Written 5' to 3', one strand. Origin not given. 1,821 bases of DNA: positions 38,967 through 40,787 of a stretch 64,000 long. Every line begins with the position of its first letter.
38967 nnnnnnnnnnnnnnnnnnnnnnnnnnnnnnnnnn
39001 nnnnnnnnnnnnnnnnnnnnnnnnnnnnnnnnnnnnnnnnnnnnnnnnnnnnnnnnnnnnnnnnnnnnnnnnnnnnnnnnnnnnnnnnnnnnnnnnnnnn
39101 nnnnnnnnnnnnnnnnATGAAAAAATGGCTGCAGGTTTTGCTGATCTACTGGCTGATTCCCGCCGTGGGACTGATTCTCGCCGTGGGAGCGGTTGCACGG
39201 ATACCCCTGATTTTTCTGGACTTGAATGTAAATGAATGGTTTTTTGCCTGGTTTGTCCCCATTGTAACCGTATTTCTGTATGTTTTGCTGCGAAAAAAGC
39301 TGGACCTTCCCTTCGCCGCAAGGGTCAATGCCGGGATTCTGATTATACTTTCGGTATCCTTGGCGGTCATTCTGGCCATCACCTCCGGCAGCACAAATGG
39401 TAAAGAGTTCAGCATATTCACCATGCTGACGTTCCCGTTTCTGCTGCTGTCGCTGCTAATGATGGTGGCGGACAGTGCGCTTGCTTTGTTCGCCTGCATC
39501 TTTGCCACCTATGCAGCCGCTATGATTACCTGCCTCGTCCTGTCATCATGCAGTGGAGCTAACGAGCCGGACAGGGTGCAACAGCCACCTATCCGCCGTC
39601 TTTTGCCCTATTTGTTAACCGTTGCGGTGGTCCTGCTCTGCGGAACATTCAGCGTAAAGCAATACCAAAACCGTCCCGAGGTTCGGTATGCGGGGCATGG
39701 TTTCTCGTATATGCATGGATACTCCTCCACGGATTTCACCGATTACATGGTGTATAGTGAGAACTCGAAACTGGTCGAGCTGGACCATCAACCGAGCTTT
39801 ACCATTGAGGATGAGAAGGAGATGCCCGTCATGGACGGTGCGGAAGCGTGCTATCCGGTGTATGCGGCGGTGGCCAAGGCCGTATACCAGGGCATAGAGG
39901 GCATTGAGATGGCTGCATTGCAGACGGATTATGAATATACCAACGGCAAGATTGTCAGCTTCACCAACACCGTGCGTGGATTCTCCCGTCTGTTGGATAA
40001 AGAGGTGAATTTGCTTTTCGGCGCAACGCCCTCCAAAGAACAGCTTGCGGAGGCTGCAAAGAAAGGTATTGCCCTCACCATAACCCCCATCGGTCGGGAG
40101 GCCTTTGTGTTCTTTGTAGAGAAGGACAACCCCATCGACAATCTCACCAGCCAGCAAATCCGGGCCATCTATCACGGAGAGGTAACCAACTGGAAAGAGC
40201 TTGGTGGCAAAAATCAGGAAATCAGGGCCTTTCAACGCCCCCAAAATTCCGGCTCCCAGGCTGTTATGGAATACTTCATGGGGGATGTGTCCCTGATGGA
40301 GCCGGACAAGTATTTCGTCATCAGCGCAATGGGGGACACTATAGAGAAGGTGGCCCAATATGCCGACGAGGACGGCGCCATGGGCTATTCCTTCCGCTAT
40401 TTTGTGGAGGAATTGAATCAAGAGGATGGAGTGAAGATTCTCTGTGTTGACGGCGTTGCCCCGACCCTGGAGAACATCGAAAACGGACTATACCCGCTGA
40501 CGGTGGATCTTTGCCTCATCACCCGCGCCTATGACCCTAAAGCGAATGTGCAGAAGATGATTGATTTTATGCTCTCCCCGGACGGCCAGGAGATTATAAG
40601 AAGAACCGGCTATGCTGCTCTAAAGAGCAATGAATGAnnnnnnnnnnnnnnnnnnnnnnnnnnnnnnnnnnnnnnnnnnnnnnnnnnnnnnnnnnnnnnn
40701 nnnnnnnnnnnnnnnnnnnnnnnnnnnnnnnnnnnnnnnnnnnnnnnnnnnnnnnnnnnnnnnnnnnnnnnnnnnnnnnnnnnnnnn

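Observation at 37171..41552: AT-richer two-gene island bracketed by a 98%-identical 100-nt direct repeat of the lipase 5' end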

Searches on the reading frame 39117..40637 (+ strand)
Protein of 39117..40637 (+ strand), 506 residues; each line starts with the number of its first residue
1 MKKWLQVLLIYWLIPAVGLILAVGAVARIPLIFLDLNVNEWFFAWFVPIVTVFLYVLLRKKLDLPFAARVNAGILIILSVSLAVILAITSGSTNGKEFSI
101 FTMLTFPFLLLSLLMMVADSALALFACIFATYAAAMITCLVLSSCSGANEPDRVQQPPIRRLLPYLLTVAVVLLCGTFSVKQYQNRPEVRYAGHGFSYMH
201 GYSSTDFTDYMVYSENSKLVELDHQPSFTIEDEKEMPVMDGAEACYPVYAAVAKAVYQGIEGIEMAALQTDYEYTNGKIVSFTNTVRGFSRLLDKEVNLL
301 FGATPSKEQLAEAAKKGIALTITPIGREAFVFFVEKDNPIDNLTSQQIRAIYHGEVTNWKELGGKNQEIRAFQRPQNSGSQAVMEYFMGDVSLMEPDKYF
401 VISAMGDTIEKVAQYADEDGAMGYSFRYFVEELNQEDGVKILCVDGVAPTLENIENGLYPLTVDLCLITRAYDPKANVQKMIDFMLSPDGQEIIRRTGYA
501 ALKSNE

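Call 7: search_protein_families(library=pfam, proteins=[window:39117-40637:+], max_evalue=0.01)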
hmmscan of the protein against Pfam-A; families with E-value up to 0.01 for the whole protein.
window:39117-40637:+ (506 aa): 2 families
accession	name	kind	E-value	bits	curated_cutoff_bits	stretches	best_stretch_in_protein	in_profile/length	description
PF12849.12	PBP_like_2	-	3.3e-26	93.1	27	1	240-488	15-266/267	PBP superfamily domain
PF13531.11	SBP_bac_11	-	9e-07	29.3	25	1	306-499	55-226/227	Bacterial extracellular solute-binding protein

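Call 18: search_protein_families(library=padloc, proteins=[window:39117-40637:+], max_evalue=0.01)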
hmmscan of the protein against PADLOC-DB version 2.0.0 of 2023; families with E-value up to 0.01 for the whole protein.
window:39117-40637:+ (506 aa): 0 families

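Call 19: search_protein_families(library=ncbifam, proteins=[window:39117-40637:+], max_evalue=0.01)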
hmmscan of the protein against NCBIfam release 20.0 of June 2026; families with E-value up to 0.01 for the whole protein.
window:39117-40637:+ (506 aa): 1 family
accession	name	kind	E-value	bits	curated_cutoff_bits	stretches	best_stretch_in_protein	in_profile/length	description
TIGR02136.1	ptsS_2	subfamily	4.8e-33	114.6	206.6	1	285-501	76-294/295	phosphate ABC transporter substrate-binding protein PstS family protein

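Call 29: find_homologous_proteins(query=window:39117-40637:+)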
Query window:39117-40637:+ (506 aa): 1170 proteins with E <= 0.001 among 8000 candidates; the best 120 are listed.
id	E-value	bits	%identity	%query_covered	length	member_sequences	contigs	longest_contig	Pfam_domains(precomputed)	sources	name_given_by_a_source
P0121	0.0e+0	1108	98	100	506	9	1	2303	PF13531.12,PF12849.13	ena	-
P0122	2.5e-234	796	70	99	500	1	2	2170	PF13531.12,PF12849.13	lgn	-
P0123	8.4e-233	791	71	99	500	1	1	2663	PF13531.12,PF12849.13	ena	-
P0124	2.7e-232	790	71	100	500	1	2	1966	PF13531.12,PF12849.13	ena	-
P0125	9.4e-227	771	67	100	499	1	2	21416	PF12849.13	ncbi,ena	-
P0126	9.7e-225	765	69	99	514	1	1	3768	PF13531.12,PF12849.13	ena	-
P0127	7.0e-221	752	67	99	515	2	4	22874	PF12849.13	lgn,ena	-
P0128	2.3e-217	740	66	100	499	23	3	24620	PF12849.13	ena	-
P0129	3.9e-217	740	65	100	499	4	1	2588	PF12849.13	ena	-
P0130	2.4e-215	734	66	99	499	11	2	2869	PF12849.13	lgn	-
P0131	5.2e-212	723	66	100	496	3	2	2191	PF12849.13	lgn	-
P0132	2.8e-210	717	65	100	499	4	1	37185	PF12849.13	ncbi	-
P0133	2.6e-209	714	66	100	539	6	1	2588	PF12849.13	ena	-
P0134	3.6e-209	713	66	100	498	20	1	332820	PF12849.13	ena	-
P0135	1.4e-203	695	62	100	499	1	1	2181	PF12849.13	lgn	-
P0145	2.2e-175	602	72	72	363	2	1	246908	PF12849.13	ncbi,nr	ncbi:MAG: PstS family phosphate ABC transporter substrate-binding protein [Clostridia bacterium]|nr:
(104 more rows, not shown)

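Call 30: find_encoding_contigs(protein=P0125, flank=8000, max_places=2)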
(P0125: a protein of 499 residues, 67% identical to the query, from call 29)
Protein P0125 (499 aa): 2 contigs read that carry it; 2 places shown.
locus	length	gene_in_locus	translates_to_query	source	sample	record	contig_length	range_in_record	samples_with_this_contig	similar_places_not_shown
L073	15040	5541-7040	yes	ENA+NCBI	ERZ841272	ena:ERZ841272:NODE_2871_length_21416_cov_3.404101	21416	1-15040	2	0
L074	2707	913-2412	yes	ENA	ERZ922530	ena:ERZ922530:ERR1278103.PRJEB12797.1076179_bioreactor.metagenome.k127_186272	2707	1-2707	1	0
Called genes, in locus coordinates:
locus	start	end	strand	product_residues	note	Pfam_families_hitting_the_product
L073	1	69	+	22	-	?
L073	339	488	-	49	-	-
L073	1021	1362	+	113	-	PF13581:HATPase_c_2, PF02518:HATPase_c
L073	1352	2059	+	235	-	PF04542:Sigma70_r2, PF08281:Sigma70_r4_2 (weak), PF04545:Sigma70_r4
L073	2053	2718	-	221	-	PF02660:G3P_acyltransf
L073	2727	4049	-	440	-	PF00009:GTP_EFTU (weak), PF00071:Ras (faint), PF01926:MMR_HSR1, PF02421:FeoB_N, PF01926:MMR_HSR1, PF02421:FeoB_N, PF00009:GTP_EFTU, PF14714:KH_dom-like, +4 more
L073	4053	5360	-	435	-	PF13180:PDZ_2 (faint), PF17820:PDZ_6, PF19238:Radical_SAM_2, PF04055:Radical_SAM (faint), PF04459:DUF512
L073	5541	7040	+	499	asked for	PF12849:PBP_like_2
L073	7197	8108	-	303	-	PF04203:Sortase (weak)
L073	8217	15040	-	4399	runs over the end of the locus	?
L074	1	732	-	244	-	?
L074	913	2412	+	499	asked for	PF12849:PBP_like_2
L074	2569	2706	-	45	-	?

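Call 31: find_encoding_contigs(protein=P0134, flank=8000, max_places=2)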
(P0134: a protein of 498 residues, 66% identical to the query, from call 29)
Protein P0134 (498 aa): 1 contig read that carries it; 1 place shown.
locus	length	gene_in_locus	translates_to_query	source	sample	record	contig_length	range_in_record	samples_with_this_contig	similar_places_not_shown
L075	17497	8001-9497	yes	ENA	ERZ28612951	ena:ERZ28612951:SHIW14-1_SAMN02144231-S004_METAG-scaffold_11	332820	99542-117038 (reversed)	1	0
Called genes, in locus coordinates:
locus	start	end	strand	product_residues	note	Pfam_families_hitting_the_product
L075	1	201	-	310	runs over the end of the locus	PF10298:WhiA_N (faint), PF14527:LAGLIDADG_WhiA, PF02650:HTH_WhiA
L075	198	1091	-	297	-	PF03668:RapZ-like_N, PF22740:PapZ_C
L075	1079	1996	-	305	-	PF01565:FAD_binding_4, PF02873:MurB_C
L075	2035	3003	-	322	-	-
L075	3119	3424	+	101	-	PF01740:STAS, PF13466:STAS_2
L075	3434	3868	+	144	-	PF13581:HATPase_c_2, PF02518:HATPase_c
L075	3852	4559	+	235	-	PF04542:Sigma70_r2, PF08281:Sigma70_r4_2, PF04545:Sigma70_r4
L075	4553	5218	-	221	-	PF02660:G3P_acyltransf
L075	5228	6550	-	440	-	PF00009:GTP_EFTU, PF01926:MMR_HSR1, PF02421:FeoB_N, PF04548:AIG1 (weak), PF00009:GTP_EFTU, PF01926:MMR_HSR1, PF02421:FeoB_N, PF14714:KH_dom-like, +6 more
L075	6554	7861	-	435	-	PF17820:PDZ_6, PF19238:Radical_SAM_2, PF04055:Radical_SAM (weak), PF04459:DUF512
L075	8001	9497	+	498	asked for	PF12849:PBP_like_2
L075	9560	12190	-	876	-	PF01326:PPDK_N, PF00391:PEP-utilizers, PF02896:PEP-utilizers_C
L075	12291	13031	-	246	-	PF11967:RecO_N, PF02565:RecO_C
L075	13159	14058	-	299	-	PF00009:GTP_EFTU, PF00025:Arf (weak), PF01926:MMR_HSR1, PF02421:FeoB_N, PF03193:RsgA_GTPase (faint), PF00350:Dynamin_N (faint), PF10662:PduV-EutP (weak), PF07650:KH_2, +1 more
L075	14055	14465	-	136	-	PF00383:dCMP_cyt_deam_1, PF08211:dCMP_cyt_deam_2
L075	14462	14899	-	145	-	PF02130:YbeY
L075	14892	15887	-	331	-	PF02562:PhoH, PF13245:AAA_19, PF13604:AAA_30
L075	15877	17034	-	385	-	PF06898:YqfD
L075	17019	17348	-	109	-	PF07873:YabP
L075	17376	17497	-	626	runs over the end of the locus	PF00404:Dockerin_1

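Call 32: find_encoding_contigs(protein=P0145, flank=8000, max_places=2)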
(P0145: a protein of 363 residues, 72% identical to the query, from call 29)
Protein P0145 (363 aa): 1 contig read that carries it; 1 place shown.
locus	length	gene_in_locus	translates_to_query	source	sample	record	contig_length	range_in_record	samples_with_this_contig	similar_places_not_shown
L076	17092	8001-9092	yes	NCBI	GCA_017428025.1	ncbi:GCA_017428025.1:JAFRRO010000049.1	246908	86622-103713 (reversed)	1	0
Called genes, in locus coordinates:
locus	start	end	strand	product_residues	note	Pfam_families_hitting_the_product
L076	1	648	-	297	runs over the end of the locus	PF03668:RapZ-like_N, PF22740:PapZ_C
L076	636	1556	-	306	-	PF01565:FAD_binding_4, PF02873:MurB_C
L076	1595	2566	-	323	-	-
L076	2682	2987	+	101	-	PF01740:STAS, PF13466:STAS_2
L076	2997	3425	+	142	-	PF13581:HATPase_c_2, PF02518:HATPase_c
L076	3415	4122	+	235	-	PF04542:Sigma70_r2, PF08281:Sigma70_r4_2 (weak), PF04545:Sigma70_r4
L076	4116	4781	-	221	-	PF02660:G3P_acyltransf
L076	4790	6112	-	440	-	PF00009:GTP_EFTU, PF01926:MMR_HSR1, PF02421:FeoB_N, PF04548:AIG1 (weak), PF00009:GTP_EFTU, PF01926:MMR_HSR1, PF02421:FeoB_N, PF14714:KH_dom-like, +6 more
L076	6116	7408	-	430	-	PF17820:PDZ_6, PF19238:Radical_SAM_2, PF04055:Radical_SAM (faint), PF04459:DUF512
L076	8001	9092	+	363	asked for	PF12849:PBP_like_2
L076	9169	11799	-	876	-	PF01326:PPDK_N, PF00391:PEP-utilizers, PF02896:PEP-utilizers_C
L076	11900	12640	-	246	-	PF11967:RecO_N, PF02565:RecO_C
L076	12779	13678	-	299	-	PF00009:GTP_EFTU, PF00025:Arf, PF01926:MMR_HSR1, PF02421:FeoB_N, PF03193:RsgA_GTPase (faint), PF09439:SRPRB (weak), PF10662:PduV-EutP, PF07650:KH_2, +1 more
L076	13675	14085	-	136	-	PF00383:dCMP_cyt_deam_1, PF08211:dCMP_cyt_deam_2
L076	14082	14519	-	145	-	PF02130:YbeY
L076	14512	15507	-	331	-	PF02562:PhoH, PF13245:AAA_19, PF13604:AAA_30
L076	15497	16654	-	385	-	PF06898:YqfD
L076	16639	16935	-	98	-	PF07873:YabP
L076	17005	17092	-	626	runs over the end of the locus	PF00404:Dockerin_1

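Call 58: find_encoding_contigs(protein=P0126, flank=5000, max_places=3)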
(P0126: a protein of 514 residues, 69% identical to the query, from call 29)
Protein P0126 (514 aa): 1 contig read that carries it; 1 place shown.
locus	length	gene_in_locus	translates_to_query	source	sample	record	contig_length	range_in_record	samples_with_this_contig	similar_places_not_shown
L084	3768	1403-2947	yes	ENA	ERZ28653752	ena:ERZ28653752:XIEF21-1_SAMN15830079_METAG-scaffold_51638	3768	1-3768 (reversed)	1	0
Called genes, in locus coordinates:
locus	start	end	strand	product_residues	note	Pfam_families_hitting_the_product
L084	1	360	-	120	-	?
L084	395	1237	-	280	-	PF00561:Abhydrolase_1 (weak)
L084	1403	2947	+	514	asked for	PF12849:PBP_like_2, PF13531:SBP_bac_11 (faint)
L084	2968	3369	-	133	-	PF01850:PIN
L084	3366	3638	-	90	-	PF04014:MazE_antitoxin (weak)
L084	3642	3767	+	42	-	?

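Call 59: find_encoding_contigs(protein=P0123, flank=5000, max_places=3)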
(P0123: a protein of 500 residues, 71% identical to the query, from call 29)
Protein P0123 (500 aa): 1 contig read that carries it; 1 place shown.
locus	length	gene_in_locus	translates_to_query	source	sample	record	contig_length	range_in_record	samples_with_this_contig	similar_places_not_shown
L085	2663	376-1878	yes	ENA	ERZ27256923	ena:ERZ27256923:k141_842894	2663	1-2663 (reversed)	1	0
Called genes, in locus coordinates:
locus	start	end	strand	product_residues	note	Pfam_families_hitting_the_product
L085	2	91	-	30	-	?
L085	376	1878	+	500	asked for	PF12849:PBP_like_2, PF13531:SBP_bac_11 (faint)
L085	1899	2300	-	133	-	PF01850:PIN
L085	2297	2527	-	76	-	PF04014:MazE_antitoxin (weak)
